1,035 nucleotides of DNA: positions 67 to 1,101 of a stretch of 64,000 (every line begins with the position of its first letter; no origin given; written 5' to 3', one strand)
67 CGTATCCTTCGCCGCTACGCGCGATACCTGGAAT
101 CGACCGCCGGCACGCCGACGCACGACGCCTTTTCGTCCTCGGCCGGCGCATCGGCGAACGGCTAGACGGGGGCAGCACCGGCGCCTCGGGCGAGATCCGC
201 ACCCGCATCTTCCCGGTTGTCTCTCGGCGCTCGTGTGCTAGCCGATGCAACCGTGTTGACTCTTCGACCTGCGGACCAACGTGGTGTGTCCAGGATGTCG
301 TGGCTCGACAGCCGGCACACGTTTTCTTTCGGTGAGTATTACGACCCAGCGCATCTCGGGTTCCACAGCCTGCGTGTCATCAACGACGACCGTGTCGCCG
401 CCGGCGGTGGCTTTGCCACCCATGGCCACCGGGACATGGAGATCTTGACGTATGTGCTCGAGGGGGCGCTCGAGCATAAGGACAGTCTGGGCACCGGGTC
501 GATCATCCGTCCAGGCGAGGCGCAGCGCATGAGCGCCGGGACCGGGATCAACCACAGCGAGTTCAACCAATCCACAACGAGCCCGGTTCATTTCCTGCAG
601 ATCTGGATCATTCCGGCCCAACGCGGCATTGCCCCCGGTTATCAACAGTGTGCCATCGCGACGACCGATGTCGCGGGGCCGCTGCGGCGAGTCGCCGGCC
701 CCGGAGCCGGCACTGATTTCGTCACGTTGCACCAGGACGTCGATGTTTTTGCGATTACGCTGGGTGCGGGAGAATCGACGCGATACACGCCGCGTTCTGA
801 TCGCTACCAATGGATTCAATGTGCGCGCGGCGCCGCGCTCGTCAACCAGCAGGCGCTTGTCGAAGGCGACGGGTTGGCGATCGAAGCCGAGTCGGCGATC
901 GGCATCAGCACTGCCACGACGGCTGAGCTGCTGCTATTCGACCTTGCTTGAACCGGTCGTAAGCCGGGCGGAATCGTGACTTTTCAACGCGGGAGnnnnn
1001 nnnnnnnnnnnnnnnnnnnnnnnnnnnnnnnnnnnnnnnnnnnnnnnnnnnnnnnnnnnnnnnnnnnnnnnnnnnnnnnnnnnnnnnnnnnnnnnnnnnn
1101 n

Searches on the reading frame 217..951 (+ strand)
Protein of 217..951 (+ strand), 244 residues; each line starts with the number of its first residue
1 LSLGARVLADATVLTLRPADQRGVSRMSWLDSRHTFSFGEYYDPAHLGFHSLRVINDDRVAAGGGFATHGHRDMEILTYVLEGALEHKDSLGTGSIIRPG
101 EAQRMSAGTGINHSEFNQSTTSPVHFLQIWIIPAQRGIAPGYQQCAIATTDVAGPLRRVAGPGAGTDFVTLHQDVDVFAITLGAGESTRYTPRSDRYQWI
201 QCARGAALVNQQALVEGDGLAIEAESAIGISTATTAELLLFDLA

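Call 31: search_protein_families(library=pfam, proteins=[window:217-951:+], max_evalue=0.001)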
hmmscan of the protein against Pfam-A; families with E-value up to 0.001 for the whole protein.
window:217-951:+ (244 aa): 3 families
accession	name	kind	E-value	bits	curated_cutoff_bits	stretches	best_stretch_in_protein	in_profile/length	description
PF02678.22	Pirin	-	4.3e-35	120.4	26.1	1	22-131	6-108/108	Pirin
PF17954.7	Pirin_C_2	-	1.3e-20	73.8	22.9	1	160-243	3-86/86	Quercetinase C-terminal cupin domain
PF07883.17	Cupin_2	-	0.00026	21.1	27.2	1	60-129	5-69/70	Cupin domain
